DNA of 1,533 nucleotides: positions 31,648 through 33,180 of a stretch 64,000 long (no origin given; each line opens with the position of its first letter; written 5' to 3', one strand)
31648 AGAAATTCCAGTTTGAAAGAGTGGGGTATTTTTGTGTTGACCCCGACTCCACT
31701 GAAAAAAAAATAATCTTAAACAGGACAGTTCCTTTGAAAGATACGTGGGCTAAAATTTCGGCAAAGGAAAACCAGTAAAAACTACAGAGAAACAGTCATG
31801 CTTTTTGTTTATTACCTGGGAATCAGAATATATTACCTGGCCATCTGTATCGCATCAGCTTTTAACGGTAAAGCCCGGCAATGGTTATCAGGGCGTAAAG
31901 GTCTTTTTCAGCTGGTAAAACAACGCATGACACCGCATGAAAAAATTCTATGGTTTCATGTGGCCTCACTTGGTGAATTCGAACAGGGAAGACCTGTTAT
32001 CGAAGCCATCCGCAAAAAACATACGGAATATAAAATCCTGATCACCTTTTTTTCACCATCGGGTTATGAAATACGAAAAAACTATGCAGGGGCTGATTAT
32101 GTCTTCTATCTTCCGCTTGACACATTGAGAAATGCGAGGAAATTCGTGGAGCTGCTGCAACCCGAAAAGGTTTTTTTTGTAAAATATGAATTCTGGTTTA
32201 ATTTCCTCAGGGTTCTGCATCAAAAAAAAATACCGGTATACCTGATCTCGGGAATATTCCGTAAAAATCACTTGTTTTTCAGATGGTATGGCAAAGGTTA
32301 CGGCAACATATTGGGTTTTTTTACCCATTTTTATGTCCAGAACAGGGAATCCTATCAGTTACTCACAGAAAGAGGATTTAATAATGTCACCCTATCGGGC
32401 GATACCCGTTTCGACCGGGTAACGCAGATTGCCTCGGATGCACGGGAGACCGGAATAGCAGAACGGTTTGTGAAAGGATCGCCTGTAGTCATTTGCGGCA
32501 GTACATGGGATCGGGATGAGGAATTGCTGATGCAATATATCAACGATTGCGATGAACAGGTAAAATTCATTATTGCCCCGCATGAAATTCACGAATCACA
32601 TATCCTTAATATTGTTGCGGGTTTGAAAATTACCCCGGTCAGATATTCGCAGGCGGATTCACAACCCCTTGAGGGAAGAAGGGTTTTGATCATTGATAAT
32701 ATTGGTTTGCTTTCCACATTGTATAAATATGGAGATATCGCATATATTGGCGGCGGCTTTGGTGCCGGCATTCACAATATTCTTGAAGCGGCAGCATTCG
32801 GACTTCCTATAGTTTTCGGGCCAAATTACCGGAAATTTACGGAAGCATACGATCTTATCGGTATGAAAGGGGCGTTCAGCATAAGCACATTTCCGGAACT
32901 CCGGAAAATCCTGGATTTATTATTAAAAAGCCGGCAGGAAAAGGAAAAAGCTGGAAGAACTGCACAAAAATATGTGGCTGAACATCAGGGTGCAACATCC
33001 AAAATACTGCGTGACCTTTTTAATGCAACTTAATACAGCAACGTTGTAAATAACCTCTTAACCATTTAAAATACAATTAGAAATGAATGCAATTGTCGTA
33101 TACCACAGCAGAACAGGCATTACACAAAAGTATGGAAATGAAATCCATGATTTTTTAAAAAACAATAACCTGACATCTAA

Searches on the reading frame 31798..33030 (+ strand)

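Call 33: search_protein_families(library=pfam, proteins=[window:31798-33030:+], max_evalue=0.001)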
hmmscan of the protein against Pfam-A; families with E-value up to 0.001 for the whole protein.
window:31798-33030:+ (411 aa): 1 family
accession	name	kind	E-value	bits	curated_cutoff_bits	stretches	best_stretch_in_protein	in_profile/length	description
PF04413.22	Glycos_transf_N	-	3.1e-42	144.6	23.9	1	41-207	11-179/179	3-Deoxy-D-manno-octulosonic-acid transferase (kdotransferase)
